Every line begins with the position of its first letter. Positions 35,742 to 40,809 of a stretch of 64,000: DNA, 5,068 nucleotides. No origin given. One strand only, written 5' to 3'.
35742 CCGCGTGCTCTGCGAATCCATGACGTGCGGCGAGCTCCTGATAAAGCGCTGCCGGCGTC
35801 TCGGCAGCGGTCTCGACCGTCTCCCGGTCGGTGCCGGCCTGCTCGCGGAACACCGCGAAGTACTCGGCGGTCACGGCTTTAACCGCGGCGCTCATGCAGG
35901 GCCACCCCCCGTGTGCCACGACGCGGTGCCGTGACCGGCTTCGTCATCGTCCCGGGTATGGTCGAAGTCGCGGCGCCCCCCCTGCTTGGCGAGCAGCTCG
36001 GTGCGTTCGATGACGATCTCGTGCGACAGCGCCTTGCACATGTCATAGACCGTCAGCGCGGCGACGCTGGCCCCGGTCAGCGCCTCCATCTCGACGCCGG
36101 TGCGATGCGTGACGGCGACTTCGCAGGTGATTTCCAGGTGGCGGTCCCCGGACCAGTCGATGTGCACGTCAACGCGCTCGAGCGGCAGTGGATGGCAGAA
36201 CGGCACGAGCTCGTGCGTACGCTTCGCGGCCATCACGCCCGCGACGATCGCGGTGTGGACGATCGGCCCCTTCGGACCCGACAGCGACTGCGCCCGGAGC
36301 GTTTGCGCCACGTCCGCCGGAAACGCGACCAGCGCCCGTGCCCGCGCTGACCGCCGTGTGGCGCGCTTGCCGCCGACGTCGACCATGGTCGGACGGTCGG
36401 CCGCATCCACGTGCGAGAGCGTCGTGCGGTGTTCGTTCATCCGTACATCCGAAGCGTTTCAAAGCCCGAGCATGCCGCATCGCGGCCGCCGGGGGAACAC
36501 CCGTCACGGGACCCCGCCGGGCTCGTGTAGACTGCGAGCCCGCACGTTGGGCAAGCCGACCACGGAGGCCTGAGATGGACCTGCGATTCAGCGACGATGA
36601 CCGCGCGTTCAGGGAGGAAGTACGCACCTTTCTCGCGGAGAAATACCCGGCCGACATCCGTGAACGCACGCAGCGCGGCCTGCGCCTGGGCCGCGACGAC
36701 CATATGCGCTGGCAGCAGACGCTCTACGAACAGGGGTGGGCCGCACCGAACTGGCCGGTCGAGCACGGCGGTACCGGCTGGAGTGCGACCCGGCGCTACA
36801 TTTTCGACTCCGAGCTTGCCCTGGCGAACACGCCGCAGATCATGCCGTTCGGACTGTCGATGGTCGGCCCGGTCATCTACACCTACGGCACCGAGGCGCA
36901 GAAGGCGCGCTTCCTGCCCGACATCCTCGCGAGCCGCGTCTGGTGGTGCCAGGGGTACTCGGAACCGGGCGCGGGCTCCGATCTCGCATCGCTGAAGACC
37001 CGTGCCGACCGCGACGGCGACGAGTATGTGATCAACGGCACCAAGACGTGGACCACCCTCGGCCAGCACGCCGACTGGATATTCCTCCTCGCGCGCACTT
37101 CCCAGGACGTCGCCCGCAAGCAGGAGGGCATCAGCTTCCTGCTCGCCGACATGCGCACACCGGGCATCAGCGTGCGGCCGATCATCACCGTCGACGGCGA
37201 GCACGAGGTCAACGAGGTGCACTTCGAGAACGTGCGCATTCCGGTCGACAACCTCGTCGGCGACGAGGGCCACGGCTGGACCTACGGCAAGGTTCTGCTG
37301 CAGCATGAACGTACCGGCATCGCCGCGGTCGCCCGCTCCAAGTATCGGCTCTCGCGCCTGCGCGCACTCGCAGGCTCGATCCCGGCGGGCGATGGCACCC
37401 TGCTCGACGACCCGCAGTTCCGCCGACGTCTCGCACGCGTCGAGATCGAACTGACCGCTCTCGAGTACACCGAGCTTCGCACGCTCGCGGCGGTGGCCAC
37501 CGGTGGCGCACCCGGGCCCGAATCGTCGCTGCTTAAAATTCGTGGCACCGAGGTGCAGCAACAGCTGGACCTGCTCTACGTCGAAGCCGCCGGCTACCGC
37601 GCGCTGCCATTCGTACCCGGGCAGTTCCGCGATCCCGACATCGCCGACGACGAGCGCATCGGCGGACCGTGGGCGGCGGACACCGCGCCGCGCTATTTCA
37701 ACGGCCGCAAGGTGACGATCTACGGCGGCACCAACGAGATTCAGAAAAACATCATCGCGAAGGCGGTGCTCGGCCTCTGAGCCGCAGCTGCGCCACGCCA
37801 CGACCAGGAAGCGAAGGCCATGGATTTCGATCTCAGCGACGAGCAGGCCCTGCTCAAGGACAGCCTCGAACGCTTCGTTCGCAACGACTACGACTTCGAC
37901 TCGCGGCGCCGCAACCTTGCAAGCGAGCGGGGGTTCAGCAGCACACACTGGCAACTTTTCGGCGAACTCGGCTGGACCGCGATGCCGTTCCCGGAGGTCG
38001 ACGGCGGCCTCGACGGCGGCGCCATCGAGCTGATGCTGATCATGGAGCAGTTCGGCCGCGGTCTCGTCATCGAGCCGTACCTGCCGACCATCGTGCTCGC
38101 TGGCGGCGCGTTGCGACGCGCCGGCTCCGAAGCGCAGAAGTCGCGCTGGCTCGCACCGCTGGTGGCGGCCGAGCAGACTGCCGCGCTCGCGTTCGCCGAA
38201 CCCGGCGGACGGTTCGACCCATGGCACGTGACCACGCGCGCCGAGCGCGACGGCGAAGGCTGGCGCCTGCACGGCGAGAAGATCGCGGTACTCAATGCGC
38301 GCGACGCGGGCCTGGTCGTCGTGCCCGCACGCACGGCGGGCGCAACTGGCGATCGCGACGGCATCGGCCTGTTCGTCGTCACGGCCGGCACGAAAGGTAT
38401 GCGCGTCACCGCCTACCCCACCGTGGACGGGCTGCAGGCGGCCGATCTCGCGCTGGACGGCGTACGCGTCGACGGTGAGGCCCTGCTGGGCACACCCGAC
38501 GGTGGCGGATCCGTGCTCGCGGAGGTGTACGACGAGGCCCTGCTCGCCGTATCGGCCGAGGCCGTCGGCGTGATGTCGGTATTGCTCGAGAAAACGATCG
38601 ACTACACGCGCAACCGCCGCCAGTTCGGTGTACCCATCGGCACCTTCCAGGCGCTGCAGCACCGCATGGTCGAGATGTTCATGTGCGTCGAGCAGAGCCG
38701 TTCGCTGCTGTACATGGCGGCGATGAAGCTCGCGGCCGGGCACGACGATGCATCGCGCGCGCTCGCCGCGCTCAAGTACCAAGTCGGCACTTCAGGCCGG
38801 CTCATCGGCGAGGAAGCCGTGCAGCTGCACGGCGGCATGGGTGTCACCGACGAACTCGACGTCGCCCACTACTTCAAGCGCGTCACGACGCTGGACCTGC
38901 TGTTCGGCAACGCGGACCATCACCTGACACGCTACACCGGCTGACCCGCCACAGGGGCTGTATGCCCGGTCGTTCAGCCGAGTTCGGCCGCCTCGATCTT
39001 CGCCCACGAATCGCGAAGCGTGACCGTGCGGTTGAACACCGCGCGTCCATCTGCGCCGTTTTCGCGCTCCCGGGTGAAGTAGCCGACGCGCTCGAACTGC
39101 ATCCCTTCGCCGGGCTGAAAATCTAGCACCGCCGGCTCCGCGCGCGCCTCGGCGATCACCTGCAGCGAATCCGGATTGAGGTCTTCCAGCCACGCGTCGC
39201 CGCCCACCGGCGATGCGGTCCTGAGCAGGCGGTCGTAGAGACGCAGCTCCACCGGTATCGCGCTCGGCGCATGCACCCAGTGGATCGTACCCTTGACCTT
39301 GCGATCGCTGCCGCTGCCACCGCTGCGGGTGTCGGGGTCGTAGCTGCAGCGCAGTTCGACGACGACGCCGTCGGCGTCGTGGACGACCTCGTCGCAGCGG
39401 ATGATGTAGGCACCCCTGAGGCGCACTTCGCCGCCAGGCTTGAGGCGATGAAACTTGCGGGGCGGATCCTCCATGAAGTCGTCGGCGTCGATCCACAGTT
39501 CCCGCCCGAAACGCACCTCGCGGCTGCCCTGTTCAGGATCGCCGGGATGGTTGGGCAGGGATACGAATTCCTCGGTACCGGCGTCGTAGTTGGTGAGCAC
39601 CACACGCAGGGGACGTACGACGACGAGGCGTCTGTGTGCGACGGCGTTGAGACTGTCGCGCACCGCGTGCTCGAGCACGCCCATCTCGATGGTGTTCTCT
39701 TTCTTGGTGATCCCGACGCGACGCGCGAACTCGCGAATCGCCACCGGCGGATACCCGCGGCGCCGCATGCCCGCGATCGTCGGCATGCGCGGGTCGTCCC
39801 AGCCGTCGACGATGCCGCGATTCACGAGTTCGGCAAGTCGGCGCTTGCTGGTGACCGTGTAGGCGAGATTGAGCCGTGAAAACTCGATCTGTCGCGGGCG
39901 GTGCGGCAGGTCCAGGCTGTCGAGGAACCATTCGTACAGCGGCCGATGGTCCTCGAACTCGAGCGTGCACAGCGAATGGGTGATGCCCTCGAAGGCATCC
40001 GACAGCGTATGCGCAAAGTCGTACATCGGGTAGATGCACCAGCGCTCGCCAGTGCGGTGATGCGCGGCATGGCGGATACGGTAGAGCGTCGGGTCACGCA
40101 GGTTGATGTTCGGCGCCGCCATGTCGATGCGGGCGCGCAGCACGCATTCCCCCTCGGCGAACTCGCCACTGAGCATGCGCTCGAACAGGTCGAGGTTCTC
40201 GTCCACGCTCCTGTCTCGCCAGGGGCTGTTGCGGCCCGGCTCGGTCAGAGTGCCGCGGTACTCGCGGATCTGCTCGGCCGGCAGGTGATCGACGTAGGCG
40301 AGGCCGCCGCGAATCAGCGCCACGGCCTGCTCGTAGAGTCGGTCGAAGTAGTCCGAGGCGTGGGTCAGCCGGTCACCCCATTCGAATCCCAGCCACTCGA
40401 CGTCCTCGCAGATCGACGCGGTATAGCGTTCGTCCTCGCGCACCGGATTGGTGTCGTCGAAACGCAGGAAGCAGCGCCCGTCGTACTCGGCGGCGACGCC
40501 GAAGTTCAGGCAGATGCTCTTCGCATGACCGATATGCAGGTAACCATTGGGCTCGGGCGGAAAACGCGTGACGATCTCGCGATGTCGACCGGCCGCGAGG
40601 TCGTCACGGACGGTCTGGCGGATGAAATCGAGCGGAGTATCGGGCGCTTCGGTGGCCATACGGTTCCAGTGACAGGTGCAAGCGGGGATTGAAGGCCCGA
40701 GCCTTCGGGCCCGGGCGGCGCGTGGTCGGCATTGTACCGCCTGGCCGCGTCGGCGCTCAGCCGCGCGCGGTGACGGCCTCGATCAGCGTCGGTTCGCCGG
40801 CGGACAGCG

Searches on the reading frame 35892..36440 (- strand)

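Call 10: search_protein_families(library=pfam, proteins=[window:35892-36440:-])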
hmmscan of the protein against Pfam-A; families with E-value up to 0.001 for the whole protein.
window:35892-36440:- (182 aa): 1 family
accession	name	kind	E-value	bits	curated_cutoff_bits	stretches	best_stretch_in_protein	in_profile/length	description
PF01967.27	MoaC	-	7.3e-49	165.7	27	1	19-155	1-136/136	MoaC family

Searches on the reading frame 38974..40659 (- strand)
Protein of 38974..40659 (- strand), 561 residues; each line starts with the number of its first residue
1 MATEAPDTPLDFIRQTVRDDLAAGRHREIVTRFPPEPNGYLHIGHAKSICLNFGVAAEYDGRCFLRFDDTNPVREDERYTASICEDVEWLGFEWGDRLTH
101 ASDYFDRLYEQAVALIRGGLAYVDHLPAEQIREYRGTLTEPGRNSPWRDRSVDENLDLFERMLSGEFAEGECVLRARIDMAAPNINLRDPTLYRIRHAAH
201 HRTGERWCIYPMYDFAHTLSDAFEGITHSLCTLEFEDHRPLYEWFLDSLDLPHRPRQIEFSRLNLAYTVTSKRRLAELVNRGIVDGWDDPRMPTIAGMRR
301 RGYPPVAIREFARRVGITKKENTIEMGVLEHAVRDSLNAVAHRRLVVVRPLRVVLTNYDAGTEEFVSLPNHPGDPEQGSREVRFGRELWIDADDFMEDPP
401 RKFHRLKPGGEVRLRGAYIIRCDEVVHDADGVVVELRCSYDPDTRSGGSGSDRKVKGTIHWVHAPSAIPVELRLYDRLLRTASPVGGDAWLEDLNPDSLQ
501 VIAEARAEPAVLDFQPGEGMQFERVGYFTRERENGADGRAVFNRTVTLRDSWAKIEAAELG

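Call 7: search_protein_families(library=pfam, proteins=[window:38974-40659:-])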
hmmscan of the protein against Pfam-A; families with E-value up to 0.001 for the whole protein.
window:38974-40659:- (561 aa): 3 families
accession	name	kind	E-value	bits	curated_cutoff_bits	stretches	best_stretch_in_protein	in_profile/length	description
PF00749.27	tRNA-synt_1c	-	4.1e-108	361.5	23.4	1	28-338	1-313/314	tRNA synthetases class I (E and Q), catalytic domain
PF03950.23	tRNA-synt_1c_C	-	1.3e-27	96.3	23.9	1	341-441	1-91/91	tRNA synthetases class I (E and Q), anti-codon binding domain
PF20974.2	tRNA-synt_1c_C2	-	3.6e-19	69.6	23.9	1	458-529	1-67/69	tRNA synthetases class I (E and Q), anti-codon binding domain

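Call 49: find_encoding_contigs(protein=window:38974-40659:-, flank=10000, max_places=3)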
Protein window:38974-40659:- (561 aa): 7 contigs read that carry it; 3 places shown.
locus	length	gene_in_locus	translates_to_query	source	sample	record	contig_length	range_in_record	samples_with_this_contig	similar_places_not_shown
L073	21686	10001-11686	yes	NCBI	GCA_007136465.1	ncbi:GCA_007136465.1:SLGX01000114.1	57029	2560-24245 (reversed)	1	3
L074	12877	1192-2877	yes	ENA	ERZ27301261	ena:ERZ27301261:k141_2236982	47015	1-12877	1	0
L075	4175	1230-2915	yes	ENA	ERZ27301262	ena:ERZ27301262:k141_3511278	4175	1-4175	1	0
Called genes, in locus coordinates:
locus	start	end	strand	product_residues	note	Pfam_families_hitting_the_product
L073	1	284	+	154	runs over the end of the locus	PF13085:Fer2_3 (weak), PF00111:Fer2, PF01799:Fer2_2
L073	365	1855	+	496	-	PF00496:SBP_bac_5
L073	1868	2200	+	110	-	-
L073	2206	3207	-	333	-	PF13439:Glyco_transf_4, PF13579:Glyco_trans_4_4, PF00534:Glycos_transf_1, PF13692:Glyco_trans_1_4, PF20706:GT4-conflict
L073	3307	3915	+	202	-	PF14378:PAP2_3 (weak), PF01569:PAP2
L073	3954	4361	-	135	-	PF01219:DAGK_prokar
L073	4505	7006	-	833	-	PF07715:Plug, PF00593:TonB_dep_Rec_b-barrel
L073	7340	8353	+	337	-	PF03060:NMO, PF01070:FMN_dh (weak)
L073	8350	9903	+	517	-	PF02776:TPP_enzyme_N, PF02775:TPP_enzyme_C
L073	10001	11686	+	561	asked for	PF00749:tRNA-synt_1c, PF03950:tRNA-synt_1c_C, PF20974:tRNA-synt_1c_C2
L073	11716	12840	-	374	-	PF02771:Acyl-CoA_dh_N, PF02770:Acyl-CoA_dh_M, PF00441:Acyl-CoA_dh_1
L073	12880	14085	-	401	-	PF02771:Acyl-CoA_dh_N, PF02770:Acyl-CoA_dh_M, PF00441:Acyl-CoA_dh_1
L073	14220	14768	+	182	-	PF01967:MoaC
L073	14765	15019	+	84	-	PF02597:ThiS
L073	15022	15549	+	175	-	PF02391:MoaE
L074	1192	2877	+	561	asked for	PF00749:tRNA-synt_1c, PF03950:tRNA-synt_1c_C, PF20974:tRNA-synt_1c_C2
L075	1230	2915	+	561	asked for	PF00749:tRNA-synt_1c, PF03950:tRNA-synt_1c_C, PF20974:tRNA-synt_1c_C2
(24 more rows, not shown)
